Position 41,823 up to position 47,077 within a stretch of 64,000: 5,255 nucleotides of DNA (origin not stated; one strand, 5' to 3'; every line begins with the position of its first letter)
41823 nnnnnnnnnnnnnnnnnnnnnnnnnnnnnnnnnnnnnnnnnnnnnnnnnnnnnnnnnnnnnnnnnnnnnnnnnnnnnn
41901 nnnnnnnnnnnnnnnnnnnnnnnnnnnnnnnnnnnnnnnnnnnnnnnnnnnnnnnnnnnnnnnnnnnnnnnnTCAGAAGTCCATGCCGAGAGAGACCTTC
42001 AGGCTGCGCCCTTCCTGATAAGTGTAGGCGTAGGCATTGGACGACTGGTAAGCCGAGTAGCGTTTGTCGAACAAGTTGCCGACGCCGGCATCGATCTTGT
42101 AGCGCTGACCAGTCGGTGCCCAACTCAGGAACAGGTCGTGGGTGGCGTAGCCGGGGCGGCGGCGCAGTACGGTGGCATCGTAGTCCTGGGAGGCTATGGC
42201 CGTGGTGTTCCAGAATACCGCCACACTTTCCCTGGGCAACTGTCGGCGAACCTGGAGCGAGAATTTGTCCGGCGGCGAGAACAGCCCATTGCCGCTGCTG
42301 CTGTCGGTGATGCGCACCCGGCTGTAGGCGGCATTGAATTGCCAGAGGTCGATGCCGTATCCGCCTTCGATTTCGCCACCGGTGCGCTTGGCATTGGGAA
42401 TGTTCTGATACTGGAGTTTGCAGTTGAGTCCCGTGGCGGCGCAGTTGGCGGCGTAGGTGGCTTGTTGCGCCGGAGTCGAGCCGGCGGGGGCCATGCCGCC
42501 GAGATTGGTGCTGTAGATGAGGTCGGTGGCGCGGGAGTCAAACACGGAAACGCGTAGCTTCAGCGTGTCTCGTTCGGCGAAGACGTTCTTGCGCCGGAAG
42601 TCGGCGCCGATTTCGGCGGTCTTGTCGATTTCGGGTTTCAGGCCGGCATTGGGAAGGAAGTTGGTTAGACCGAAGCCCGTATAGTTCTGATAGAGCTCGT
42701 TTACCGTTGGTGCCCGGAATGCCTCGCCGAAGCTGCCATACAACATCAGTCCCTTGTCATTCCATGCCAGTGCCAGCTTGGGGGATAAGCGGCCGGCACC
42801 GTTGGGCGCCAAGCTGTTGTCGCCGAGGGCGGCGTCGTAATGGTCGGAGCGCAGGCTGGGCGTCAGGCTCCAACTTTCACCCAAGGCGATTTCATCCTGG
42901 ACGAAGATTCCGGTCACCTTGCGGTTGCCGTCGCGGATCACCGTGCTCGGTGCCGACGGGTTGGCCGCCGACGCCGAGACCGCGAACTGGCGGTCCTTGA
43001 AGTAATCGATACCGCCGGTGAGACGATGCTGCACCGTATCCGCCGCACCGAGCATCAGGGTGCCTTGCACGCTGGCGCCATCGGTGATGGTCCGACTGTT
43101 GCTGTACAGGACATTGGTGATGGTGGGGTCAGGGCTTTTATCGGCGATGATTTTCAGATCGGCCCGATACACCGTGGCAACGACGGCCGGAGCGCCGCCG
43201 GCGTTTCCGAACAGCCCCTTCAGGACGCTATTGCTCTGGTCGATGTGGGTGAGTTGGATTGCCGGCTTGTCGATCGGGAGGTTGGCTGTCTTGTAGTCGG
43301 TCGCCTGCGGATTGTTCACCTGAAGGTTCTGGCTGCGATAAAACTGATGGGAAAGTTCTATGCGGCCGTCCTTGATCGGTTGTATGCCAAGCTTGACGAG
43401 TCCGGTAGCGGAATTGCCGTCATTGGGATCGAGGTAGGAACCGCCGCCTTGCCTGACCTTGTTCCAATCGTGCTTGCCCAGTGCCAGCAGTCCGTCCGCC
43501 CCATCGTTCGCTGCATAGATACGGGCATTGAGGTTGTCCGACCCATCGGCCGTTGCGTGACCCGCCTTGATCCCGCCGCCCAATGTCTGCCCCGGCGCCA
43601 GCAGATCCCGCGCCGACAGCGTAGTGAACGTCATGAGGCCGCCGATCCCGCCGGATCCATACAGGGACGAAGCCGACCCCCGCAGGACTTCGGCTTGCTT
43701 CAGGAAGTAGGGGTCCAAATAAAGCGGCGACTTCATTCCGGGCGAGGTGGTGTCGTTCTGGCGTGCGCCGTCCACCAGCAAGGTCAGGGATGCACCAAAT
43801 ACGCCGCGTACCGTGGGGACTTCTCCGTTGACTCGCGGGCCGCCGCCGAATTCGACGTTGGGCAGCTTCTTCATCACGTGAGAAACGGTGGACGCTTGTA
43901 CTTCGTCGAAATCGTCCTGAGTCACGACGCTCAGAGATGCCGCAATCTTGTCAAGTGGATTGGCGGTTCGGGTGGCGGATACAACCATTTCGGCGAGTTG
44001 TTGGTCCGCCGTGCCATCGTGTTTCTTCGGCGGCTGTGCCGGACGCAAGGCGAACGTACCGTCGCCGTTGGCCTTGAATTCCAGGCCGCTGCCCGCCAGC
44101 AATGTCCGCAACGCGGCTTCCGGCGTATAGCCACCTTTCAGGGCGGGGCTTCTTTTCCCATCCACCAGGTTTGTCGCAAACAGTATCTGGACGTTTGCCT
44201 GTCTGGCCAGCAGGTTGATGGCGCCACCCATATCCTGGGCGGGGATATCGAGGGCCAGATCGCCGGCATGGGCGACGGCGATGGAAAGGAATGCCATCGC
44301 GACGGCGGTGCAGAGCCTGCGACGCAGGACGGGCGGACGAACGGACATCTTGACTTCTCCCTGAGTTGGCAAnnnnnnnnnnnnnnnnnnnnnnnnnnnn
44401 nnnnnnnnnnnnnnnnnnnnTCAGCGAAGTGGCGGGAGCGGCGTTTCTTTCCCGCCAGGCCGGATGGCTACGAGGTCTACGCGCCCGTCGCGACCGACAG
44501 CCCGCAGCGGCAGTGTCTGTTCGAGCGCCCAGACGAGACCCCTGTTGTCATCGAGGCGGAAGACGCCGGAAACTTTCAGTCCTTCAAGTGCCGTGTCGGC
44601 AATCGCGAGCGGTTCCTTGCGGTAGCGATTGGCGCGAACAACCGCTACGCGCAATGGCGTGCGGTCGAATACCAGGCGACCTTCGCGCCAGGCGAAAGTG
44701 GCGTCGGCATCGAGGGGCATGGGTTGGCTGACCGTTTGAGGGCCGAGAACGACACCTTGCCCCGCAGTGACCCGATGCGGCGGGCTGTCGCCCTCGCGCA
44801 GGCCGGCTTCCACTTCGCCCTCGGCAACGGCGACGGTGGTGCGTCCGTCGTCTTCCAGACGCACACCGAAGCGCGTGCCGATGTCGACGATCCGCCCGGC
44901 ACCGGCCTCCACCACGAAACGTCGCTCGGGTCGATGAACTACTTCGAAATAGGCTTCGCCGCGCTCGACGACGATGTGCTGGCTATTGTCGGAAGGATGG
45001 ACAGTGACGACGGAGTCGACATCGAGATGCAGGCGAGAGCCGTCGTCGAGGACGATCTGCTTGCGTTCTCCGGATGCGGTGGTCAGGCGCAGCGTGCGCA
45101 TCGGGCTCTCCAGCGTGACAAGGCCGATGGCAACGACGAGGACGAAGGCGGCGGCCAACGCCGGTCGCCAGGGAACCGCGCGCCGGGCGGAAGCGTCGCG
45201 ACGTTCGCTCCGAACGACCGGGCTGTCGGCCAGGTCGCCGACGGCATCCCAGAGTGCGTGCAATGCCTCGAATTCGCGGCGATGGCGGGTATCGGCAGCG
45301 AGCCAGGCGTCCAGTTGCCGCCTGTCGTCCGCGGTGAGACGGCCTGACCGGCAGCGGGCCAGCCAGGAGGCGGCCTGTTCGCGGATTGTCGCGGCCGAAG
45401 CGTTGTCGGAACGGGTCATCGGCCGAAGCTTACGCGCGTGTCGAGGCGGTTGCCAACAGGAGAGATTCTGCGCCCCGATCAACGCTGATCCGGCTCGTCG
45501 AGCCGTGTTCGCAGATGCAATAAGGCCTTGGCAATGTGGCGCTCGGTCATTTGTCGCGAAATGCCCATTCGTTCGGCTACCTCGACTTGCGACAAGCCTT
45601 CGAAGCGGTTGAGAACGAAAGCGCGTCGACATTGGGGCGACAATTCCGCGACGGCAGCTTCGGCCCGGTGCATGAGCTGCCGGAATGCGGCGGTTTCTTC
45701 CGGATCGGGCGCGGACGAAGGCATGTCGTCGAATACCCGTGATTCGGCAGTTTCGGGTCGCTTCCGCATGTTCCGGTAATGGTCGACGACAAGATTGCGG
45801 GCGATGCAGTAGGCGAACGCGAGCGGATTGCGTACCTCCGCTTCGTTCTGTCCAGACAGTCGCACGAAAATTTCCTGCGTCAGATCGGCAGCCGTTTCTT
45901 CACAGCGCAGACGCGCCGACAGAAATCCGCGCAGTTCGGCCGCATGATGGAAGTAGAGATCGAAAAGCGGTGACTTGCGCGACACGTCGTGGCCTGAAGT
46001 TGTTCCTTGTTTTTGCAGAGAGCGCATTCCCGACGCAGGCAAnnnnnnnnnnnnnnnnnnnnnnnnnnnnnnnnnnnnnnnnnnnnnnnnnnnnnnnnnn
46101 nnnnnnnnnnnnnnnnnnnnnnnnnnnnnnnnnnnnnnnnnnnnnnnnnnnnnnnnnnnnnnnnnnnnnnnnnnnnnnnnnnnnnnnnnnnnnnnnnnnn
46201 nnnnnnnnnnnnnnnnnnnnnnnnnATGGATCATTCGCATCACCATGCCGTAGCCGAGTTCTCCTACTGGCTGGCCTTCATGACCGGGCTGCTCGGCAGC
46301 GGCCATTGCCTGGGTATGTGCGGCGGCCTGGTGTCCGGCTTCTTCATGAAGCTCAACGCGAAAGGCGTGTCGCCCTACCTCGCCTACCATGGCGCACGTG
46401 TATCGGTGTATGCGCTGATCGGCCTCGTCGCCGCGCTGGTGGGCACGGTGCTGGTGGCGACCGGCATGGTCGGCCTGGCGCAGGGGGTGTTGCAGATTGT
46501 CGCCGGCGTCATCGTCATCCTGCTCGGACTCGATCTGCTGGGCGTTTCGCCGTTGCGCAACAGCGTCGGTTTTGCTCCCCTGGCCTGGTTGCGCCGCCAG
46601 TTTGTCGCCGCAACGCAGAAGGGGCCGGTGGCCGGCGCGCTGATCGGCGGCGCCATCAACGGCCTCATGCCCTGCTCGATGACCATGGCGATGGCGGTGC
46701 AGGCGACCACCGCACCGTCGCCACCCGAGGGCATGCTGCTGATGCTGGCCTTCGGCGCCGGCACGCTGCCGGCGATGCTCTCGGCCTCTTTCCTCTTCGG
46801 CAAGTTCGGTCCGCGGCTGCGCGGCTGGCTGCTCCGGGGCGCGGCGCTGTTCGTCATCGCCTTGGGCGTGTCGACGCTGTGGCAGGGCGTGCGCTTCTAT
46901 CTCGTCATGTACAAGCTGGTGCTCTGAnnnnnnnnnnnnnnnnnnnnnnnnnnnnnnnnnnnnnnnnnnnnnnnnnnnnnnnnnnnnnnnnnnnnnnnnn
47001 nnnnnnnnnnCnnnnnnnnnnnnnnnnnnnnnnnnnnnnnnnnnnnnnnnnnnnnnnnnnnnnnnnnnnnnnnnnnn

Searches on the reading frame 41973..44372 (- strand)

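Call 11: search_protein_families(library=pfam, proteins=[window:41973-44372:-], max_evalue=0.001)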
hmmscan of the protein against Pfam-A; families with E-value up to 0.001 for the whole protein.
window:41973-44372:- (799 aa): 3 families
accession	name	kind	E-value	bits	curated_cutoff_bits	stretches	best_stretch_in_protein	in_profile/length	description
PF00593.30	TonB_dep_Rec_b-barrel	-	2.9e-46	159.7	27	1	313-767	50-436/436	TonB dependent receptor-like, beta-barrel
PF07715.20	Plug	-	2.5e-20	73.4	23.9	1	141-245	3-106/107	TonB-dependent Receptor Plug Domain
PF07660.19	STN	-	3.9e-13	49.4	28.4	1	61-112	1-52/52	Secretin and TonB N terminus short domain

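Call 23: search_protein_families(library=ncbifam, proteins=[window:41973-44372:-], max_evalue=0.001)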
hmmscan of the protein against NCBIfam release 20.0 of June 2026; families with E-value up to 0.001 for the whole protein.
window:41973-44372:- (799 aa): 24 families
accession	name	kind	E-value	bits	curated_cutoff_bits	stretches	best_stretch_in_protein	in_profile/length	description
TIGR01785.1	TonB-hemin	subfamily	6.2e-114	381.8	316.85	1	127-799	2-677/677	TonB-dependent heme/hemoglobin receptor family protein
TIGR01786.1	TonB-hemlactrns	subfamily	4.9e-91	306.2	323.75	1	128-799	2-719/719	TonB-dependent hemoglobin/transferrin/lactoferrin family receptor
TIGR01783.1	TonB-siderophor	subfamily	2.9e-34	118.7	223.5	2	480-799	356-649/649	TonB-dependent siderophore receptor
TIGR01779.1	TonB-B12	equivalog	3.7e-25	88.5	599.7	2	123-267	25-169/614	TonB-dependent vitamin B12 receptor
NF007926.1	PRK10641.1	equivalog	2.6e-24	85.7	836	1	122-255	23-157/617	TonB-dependent vitamin B12 receptor BtuB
NF041676.1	FecA_OM_dicitr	equivalog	1.4e-20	72.9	1100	1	22-175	13-164/773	TonB-dependent Fe(3+) dicitrate receptor FecA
NF010010.0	PRK13483.1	equivalog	3.8e-18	64.8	927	1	118-251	25-162/660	ligand-gated channel protein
NF007478.2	PRK10064.1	equivalog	6.4e-18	64.3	745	1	123-789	27-653/663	catecholate siderophore receptor CirA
NF010011.0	PRK13484.1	equivalog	7e-16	57.6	1197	1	122-269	26-177/682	IreA family TonB-dependent siderophore receptor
NF010038.0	PRK13513.1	equivalog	6.8e-15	54.6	942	1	123-255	32-168/659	ligand-gated channel protein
NF010048.1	PRK13524.1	subfamily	1.7e-14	53.3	493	2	446-799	397-744/744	FepA family TonB-dependent siderophore receptor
NF010012.0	PRK13486.1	equivalog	1.4e-13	50.2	924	1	129-254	28-160/696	TonB-dependent receptor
TIGR01776.1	TonB-tbp-lbp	subfamily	2.4e-13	48.9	468.8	2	547-670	661-771/946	lactoferrin/transferrin family TonB-dependent receptor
NF007465.0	PRK10044.1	equivalog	9.3e-13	47.2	803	1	119-249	55-184/726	ferrichrome porin FhuA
TIGR01778.1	TonB-copper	equivalog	1.9e-11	43.5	472.45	1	163-778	17-608/637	TonB-dependent copper receptor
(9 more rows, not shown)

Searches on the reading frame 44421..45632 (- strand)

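Call 11: search_protein_families(library=pfam, proteins=[window:44421-45632:-], max_evalue=0.001)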
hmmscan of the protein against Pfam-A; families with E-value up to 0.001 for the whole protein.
window:44421-45632:- (403 aa): 2 families
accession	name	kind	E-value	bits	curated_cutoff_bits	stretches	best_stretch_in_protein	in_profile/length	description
PF04773.18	FecR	-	1.1e-20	74.4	24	1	183-275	3-97/97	FecR protein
PF16220.10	DUF4880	-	1.4e-11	44.5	25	1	85-126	1-42/43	Domain of unknown function (DUF4880)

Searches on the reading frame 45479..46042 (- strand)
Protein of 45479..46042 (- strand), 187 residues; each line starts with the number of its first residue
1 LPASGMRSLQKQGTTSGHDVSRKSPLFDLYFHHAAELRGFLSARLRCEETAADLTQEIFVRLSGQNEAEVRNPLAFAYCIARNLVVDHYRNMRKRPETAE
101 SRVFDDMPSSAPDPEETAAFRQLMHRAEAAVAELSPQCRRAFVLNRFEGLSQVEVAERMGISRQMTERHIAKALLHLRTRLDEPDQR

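Call 22: search_protein_families(library=pfam, proteins=[window:45479-46042:-], max_evalue=0.01)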
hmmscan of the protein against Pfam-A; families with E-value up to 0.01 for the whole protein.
window:45479-46042:- (187 aa): 7 families
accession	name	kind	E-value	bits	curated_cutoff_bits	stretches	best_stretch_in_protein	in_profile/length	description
PF08281.18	Sigma70_r4_2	-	8.4e-13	48.2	25.7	1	127-177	4-54/54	Sigma-70, region 4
PF04542.20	Sigma70_r2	-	2.1e-10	40.6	24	1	30-93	2-69/71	Sigma-70 region 2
PF04545.22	Sigma70_r4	-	3.2e-09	36.6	24.1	1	130-178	1-49/50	Sigma-70, region 4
PF07638.17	Sigma70_ECF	-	1.5e-06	28.7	21.1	1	49-173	47-175/185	ECF sigma factor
PF22233.2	PhyR_sigma-like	-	1.7e-05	24.9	27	1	132-174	2-44/50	Response regulator PhyR, sigma-like domain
PF13412.12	HTH_24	-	0.0033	17.4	21.9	1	145-172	13-40/48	Winged helix-turn-helix DNA-binding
PF12802.13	MarR_2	-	0.0038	17.8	27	1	142-171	12-42/61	MarR family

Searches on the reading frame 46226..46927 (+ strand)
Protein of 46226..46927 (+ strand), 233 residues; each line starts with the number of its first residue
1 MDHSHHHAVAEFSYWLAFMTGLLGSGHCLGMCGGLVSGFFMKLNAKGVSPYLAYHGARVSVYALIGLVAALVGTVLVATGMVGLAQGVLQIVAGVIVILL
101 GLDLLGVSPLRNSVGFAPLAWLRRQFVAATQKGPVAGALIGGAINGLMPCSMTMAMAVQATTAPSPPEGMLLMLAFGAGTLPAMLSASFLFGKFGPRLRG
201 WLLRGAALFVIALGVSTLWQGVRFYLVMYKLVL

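Call 22: search_protein_families(library=pfam, proteins=[window:46226-46927:+], max_evalue=0.01)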
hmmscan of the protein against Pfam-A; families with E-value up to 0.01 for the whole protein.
window:46226-46927:+ (233 aa): 1 family
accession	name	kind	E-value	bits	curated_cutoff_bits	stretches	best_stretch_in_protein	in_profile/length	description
PF13386.12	DsbD_2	-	1.1e-39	136.8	24.9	1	17-215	2-198/199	Cytochrome C biogenesis protein transmembrane region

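Call 23: search_protein_families(library=ncbifam, proteins=[window:46226-46927:+], max_evalue=0.001)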
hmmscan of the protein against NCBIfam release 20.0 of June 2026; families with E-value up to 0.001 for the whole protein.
window:46226-46927:+ (233 aa): 0 families
